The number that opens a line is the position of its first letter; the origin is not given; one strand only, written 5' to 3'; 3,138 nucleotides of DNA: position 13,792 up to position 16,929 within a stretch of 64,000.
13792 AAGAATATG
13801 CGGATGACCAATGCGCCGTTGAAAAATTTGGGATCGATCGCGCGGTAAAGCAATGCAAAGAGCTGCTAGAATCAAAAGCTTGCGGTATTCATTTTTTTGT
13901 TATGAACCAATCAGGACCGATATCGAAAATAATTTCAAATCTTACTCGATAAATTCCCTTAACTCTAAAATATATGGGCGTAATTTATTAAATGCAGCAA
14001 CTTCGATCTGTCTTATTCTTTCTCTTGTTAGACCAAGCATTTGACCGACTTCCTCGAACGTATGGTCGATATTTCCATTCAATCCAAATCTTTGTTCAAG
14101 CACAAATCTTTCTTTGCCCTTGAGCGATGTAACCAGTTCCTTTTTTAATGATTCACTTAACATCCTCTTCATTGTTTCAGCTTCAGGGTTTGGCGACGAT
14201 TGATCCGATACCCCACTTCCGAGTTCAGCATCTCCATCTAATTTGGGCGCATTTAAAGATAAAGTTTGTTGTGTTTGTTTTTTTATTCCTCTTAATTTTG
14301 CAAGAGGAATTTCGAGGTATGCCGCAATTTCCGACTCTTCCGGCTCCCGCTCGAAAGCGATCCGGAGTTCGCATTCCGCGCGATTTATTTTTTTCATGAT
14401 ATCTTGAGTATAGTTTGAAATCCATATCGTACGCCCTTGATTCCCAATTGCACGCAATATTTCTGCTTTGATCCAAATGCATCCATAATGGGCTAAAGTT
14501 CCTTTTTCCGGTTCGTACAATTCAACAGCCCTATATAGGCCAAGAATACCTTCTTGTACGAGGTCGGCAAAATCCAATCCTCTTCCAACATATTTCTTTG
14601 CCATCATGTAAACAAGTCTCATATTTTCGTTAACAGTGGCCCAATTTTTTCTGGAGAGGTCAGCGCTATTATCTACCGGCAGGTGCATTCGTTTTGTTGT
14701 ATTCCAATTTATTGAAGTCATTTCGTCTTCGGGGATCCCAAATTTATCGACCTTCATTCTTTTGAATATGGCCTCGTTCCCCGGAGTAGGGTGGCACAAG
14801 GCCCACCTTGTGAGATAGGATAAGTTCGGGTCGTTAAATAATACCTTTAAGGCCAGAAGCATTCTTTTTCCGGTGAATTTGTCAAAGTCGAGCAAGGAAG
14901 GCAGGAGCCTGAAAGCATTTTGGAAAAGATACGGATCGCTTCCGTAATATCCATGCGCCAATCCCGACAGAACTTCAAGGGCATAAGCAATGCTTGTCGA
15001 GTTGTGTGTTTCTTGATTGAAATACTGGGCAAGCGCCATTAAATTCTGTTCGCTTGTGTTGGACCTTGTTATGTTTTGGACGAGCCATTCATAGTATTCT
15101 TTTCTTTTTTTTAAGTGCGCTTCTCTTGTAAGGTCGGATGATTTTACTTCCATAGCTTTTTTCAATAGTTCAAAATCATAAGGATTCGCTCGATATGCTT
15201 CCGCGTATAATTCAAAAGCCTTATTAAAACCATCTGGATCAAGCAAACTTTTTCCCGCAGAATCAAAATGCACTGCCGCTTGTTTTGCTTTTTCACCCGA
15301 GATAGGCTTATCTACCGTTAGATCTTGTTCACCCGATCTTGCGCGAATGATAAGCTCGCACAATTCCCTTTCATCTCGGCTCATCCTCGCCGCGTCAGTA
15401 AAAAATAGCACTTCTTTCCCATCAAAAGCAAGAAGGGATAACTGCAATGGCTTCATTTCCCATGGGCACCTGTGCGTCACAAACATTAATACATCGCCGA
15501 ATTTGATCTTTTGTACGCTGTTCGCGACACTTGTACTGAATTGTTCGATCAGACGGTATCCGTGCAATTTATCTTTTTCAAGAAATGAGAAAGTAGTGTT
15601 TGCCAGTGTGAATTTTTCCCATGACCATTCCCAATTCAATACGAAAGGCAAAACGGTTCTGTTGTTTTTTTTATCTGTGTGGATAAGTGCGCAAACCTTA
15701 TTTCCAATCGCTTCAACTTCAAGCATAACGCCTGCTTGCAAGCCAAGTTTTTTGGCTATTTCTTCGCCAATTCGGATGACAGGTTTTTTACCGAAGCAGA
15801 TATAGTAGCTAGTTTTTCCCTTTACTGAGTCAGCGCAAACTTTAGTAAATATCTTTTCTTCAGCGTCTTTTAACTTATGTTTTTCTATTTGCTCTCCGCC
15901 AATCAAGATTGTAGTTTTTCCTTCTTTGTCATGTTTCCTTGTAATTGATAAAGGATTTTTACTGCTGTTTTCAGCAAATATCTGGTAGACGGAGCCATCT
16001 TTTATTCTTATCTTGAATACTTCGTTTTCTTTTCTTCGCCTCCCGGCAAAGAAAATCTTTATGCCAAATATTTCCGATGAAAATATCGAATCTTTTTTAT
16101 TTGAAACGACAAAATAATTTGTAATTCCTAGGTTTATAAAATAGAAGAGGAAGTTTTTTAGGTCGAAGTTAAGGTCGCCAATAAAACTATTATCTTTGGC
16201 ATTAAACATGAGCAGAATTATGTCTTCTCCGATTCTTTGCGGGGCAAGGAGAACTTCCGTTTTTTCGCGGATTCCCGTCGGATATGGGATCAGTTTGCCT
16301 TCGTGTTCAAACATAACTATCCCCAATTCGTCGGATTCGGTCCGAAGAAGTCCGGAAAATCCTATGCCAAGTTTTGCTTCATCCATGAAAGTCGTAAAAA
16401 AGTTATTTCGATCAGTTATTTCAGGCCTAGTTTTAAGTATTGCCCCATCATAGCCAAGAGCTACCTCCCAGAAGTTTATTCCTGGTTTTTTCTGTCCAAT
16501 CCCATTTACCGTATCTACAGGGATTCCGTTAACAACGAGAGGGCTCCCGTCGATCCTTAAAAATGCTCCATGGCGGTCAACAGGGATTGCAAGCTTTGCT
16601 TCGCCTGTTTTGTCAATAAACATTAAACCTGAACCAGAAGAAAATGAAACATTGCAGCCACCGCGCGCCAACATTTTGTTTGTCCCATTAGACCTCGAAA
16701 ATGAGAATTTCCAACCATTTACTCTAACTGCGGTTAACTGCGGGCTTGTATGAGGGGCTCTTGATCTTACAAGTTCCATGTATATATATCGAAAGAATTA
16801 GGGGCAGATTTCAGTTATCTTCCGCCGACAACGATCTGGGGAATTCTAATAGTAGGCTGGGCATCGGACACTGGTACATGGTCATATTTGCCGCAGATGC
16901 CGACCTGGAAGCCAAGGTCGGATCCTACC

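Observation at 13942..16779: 945-aa ORF fusing a ~690-aa unknown region to a sigma-70 factor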

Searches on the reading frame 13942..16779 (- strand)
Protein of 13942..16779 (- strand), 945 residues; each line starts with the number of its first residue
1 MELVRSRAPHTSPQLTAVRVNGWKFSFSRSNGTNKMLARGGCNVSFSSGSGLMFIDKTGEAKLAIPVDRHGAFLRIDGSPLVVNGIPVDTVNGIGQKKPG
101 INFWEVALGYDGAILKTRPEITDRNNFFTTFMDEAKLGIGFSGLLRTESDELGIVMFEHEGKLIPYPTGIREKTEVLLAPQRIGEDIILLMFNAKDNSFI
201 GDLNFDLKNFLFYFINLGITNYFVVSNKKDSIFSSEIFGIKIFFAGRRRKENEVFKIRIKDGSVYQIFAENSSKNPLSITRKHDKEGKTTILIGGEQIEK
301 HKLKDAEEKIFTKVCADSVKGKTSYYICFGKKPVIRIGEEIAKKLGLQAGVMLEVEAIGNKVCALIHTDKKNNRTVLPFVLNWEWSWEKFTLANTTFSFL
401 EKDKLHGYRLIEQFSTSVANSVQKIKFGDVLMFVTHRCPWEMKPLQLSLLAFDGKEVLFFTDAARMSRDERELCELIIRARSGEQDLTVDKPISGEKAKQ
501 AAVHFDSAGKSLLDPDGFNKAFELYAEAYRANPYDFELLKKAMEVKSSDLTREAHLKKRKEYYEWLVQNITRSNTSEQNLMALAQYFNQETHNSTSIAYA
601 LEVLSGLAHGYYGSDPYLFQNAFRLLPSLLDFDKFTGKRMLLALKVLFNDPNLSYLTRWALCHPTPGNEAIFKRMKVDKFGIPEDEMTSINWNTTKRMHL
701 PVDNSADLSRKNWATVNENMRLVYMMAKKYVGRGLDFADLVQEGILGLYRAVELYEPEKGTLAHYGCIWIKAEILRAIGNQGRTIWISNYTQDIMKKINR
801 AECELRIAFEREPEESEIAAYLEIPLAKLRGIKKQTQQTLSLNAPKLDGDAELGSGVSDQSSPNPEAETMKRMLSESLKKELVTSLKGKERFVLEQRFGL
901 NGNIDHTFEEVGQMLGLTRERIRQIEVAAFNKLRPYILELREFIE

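Call 3: search_protein_families(library=pfam, proteins=[window:13942-16779:-], max_evalue=1)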
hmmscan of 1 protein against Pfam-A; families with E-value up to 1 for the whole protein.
window:13942-16779:- (945 aa): 3 families
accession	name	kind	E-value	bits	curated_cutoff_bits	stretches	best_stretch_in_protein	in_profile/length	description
PF04542.20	Sigma70_r2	-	7.7e-15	54.9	24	1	716-783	2-70/71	Sigma-70 region 2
PF04545.22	Sigma70_r4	-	1.4e-12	47.3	24.1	1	885-934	4-49/50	Sigma-70, region 4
PF04539.22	Sigma70_r3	-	7.3e-12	45.7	25.3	1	796-867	4-76/78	Sigma-70 region 3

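Call 4: search_protein_families(library=ncbifam, proteins=[window:13942-16779:-], max_evalue=0.1)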
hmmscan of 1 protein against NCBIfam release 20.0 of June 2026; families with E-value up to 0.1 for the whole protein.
window:13942-16779:- (945 aa): 48 families (the best 25 are shown)
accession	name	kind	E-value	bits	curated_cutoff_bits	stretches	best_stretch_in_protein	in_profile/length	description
TIGR02393.1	RpoD_Cterm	equivalog_domain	2e-54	184.7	354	1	716-935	6-226/238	RNA polymerase sigma factor RpoD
NF004208.0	PRK05658.1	equivalog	1.4e-53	182.9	555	1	714-935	396-618/631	RNA polymerase sigma factor RpoD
TIGR02997.1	Sig70-cyanoRpoD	subfamily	4e-52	177.3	384.5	1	715-934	79-298/298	RNA polymerase sigma factor, RpoD/SigA family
NF005643.0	PRK07406.1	equivalog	2e-51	175.3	500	1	714-934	164-384/397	RNA polymerase sigma factor RpoD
NF006666.0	PRK09210.1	equivalog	5e-50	170.9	572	1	716-935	138-358/370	RNA polymerase sigma factor RpoD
NF041931.2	MzaA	equivalog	5.7e-48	164.3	800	1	715-934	480-702/726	MZA anti-phage system associated sigma-70 family RNA polymerase sigma factor MzaA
TIGR02394.1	rpoS_proteo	equivalog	2.2e-47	161.9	378.7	1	715-936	51-273/285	RNA polymerase sigma factor RpoS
NF004207.0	PRK05657.1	equivalog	6.3e-46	157.2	394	1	715-936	94-316/329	RNA polymerase sigma factor RpoS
NF004561.0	PRK05901.1-3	equivalog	1.7e-43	149.6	582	1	716-934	305-524/537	RNA polymerase sigma factor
NF004562.0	PRK05901.1-4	equivalog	3.1e-42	144.8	779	1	715-937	321-544/571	RNA polymerase sigma factor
NF005785.0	PRK07598.1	equivalog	6.6e-42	143.8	554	1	715-934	180-399/415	RNA polymerase sigma factor SigC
NF005920.0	PRK07921.1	subfamily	1.5e-41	142.5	464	1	716-934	96-315/328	RNA polymerase sigma factor SigB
NF004615.0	PRK05949.1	subfamily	4.8e-39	134.1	530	1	715-944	96-325/327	RNA polymerase sigma factor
NF004560.0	PRK05901.1-1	equivalog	5.6e-39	134.6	711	1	715-934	283-503/516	RNA polymerase sigma factor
NF005642.0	PRK07405.1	subfamily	7.8e-39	133.7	524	1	714-943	86-315/318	RNA polymerase sigma factor SigD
TIGR02937.1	sigma70-ECF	superfamily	9.9e-23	80.6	42.9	1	716-934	7-162/165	sigma-70 family RNA polymerase sigma factor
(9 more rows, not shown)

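Call 6: search_protein_families(library=padloc, proteins=[window:13942-16779:-], max_evalue=0.01)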
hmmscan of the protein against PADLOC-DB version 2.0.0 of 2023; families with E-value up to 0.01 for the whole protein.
window:13942-16779:- (945 aa): 1 family
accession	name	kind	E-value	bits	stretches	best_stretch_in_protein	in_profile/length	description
PDLC02203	MzaA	-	1.4e-27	94.2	1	710-936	428-658/683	-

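Call 7: find_homologous_proteins(query=window:13942-16779:-)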
Query window:13942-16779:- (945 aa): 1 proteins with E <= 0.001 among 8000 candidates.
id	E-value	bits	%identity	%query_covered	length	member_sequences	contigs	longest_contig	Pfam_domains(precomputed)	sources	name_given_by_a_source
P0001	0.0e+0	2158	100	100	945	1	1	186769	PF04545.23,PF04542.21,PF04539.23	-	-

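Call 9: find_encoding_contigs(protein=P0001, flank=10000, max_places=6)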
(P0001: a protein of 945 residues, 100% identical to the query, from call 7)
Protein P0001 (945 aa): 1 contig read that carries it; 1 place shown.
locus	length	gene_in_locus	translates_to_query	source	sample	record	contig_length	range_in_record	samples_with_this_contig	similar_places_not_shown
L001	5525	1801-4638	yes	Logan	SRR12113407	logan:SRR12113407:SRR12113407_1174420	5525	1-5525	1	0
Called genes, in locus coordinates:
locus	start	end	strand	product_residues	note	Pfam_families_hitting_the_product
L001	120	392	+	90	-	-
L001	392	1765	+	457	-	PF01523:PmbA_TldD_1st, PF19290:PmbA_TldD_2nd, PF19289:PmbA_TldD_3rd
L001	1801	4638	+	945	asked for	PF04542:Sigma70_r2, PF04539:Sigma70_r3, PF04545:Sigma70_r4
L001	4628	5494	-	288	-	PF02219:MTHFR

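Call 86: predict_structure(alignment_id=A5)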
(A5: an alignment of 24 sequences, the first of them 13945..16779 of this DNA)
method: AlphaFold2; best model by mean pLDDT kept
length: 945 residues; sequences in the alignment: 24
mean_pLDDT: 79.6   pTM: 0.51
mean pLDDT of the five models: 79.6, 74.5, 74.1, 73.5, 71.2
residues with pLDDT >= 90: 365; 70-90: 344; 50-70: 126; < 50: 110
segments of 3 or more residues with pLDDT < 50: 1-23, 36-43, 48-50, 57-61, 93-97, 295-307, 704-711, 782-786, 838-848, 850-862, 940-945
pLDDT, mean of each block of 10 residues (from residue 1): 33 42 49 48 49 53 62 69 63 49 61 83 96 92 96 94 92 95 85 89 93 88 90 87 83 93 88 78 75 56 50 87 82 74 86 83 85 86 84 68 75 85 84 90 91 91 92 95 90 98 95 89 98 97 95 92 95 95 95 94 94 88 96 94 96 94 95 94 88 71 53 64 89 76 88 82 85 82 53 80 88 91 91 63 42 39 48 58 76 82 73 87 81 66 43
secondary structure, 60 per line:
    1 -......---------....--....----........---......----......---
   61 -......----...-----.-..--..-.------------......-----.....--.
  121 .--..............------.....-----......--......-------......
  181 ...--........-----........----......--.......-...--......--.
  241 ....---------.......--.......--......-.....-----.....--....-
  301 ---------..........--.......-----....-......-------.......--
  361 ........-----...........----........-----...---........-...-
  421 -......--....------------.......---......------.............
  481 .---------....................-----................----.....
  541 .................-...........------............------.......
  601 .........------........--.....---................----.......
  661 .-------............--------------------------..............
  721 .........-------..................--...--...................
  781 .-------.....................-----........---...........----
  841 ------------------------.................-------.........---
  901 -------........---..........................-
elements in order (helices of 4 or more, strands of 3 or more residues): H2-7 E17-20 E23-26 H31-38 E42-47 E52-57 E62-67 E72-74 H103-107 H113-117 H124-137 E144-148 E154-159 E162-167 E175-183 E186-193 E199-206 E211-216 E219-225 E227-229 E232-237 E240-244 E254-260 E263-269 E272-277 E279-283 E289-293 H296-299 E310-319 E322-328 E334-337 H339-344 E352-358 E361-368 E374-384 E389-396 E408-415 E417-419 E422-427 E430-433 E446-452 E456-461 H468-481 H491-510 H516-531 H536-557 H559-569 H576-587 H594-609 H616-623 H626-630 H634-649 H654-661 H669-680 H707-729 H737-754 H762-781 H789-809 H815-822 H826-836 H865-881 H889-897 H908-915 H919-944

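Call 88: fold_search(model_id=the predicted structure, library=pdb)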
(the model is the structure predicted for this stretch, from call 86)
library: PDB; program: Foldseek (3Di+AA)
matches with E <= 10: 663; with E <= 0.001: 175
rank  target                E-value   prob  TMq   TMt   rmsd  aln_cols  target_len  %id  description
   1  6xl9_F                4.0e-13  1.00  0.13  0.24  29.8       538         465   21  Cryo-EM structure of EcmrR-RNAP-promoter initial transcribing complex with 3-nt RNA transcript (EcmrR-RPitc-3nt) (released 2021-04-07)
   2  9a58_A                5.8e-13  1.00  0.13  0.30  29.2       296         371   33  Integrative model of SIGA-RPOC by crosslinking MS and deep learning (released 2024-09-18)
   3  6psq_L                6.6e-13  1.00  0.13  0.21  26.3       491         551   24  Escherichia coli RNA polymerase closed complex (TRPc) with TraR and rpsT P2 promoter (released 2020-03-25)
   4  8to1_L                1.8e-12  1.00  0.13  0.21  28.1       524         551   22  Escherichia coli RNA polymerase unwinding intermediate (I1a) at the lambda PR promoter (released 2024-07-03)
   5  6n57_L                2.0e-12  1.00  0.13  0.21  29.4       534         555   22  Cryo-EM structure of Escherichia coli RNAP polymerase bound with TraR in conformation I (released 2020-02-26)
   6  7mke_L                2.4e-12  1.00  0.13  0.24  28.6       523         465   20  Cryo-EM structure of Escherichia coli RNA polymerase bound to lambda PR promoter DNA (class 2) (released 2021-09-29)
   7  9gdo_F                2.4e-12  1.00  0.13  0.24  30.1       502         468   23  Cryo-EM structure of Vibrio cholerae RNA polymerase holoenzyme bound to an ompU promoter DNA fragment (released 2025-12-17)
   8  4jkr_F                2.9e-12  1.00  0.13  0.24  29.4       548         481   21  Crystal Structure of E. coli RNA Polymerase in complex with ppGpp (released 2013-05-15)
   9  7l7b_F                3.1e-12  1.00  0.13  0.39  29.0       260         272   37  Clostridioides difficile RNAP with fidaxomicin (released 2022-02-02)
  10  7mkd_L                4.6e-12  1.00  0.13  0.24  27.1       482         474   24  Cryo-EM structure of Escherichia coli RNA polymerase bound to lambda PR promoter DNA (class 1) (released 2021-09-29)
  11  8u3b_F                4.6e-12  1.00  0.13  0.26  29.9       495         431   23  Cryo-EM structure of E. coli NarL-transcription activation complex at 3.2A (released 2024-01-17)
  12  7mki_L                5.6e-12  1.00  0.13  0.24  27.0       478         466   24  Cryo-EM structure of Escherichia coli RNA polymerase bound to lambda PR (-5G to C) promoter DNA (released 2021-09-29)
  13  7mkj_L                5.6e-12  1.00  0.13  0.24  26.8       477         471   24  Cryo-EM structure of Escherichia coli RNA polymerase bound to T7A1 promoter DNA (released 2021-09-29)
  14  9uks_F                5.9e-12  1.00  0.13  0.32  28.5       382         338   27  CryoEM structure of the T.thermophilus transcription initiation complex in the presence of Gp4A, -1 dA in the template (released 2025-10-22)
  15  7khi_F                7.4e-12  1.00  0.13  0.21  26.9       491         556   23  Escherichia coli RNA polymerase and rrnBP1 promoter complex with DksA/ppGpp (released 2020-10-28)
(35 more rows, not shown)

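Call 93: list_cluster_members(proteins=[P0001, P0005, P0007, P0011, P0006, P0003, P0012, P0013, P0010, P0002])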
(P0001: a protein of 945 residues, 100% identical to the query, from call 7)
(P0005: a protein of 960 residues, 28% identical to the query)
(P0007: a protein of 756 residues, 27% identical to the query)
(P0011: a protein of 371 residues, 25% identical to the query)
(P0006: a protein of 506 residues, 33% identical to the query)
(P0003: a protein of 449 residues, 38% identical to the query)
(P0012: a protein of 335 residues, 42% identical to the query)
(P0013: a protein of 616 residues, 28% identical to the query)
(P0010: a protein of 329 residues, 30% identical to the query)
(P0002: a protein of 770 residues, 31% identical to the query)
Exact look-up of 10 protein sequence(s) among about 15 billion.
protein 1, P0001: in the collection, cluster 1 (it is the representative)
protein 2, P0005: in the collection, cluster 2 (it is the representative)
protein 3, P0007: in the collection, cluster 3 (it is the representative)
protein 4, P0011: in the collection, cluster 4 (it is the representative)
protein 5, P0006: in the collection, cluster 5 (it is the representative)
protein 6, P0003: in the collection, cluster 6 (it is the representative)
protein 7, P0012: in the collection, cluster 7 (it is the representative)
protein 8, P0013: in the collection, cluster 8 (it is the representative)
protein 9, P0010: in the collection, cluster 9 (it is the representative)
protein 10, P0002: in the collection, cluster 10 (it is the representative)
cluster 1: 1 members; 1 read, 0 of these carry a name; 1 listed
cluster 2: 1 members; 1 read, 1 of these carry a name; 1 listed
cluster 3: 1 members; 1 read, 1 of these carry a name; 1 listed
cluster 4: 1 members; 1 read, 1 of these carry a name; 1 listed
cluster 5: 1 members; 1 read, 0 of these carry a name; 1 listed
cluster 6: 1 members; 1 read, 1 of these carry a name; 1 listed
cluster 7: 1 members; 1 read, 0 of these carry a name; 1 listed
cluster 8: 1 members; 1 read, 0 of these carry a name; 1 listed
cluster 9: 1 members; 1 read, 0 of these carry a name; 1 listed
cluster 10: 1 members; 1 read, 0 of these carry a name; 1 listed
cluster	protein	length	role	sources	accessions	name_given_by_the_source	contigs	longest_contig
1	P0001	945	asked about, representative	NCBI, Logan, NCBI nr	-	-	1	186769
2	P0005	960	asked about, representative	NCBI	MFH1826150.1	MAG: hypothetical protein ABH823_02530 [bacterium]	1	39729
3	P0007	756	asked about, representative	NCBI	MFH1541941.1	MAG: hypothetical protein ABIE84_02490 [bacterium]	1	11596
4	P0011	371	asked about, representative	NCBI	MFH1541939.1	MAG: hypothetical protein ABIE84_02480, partial [bacterium]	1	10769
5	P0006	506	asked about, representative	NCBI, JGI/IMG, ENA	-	-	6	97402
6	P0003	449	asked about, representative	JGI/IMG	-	hypothetical protein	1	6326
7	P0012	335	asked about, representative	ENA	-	-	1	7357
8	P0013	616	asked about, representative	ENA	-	-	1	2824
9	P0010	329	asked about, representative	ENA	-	-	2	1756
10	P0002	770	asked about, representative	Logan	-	-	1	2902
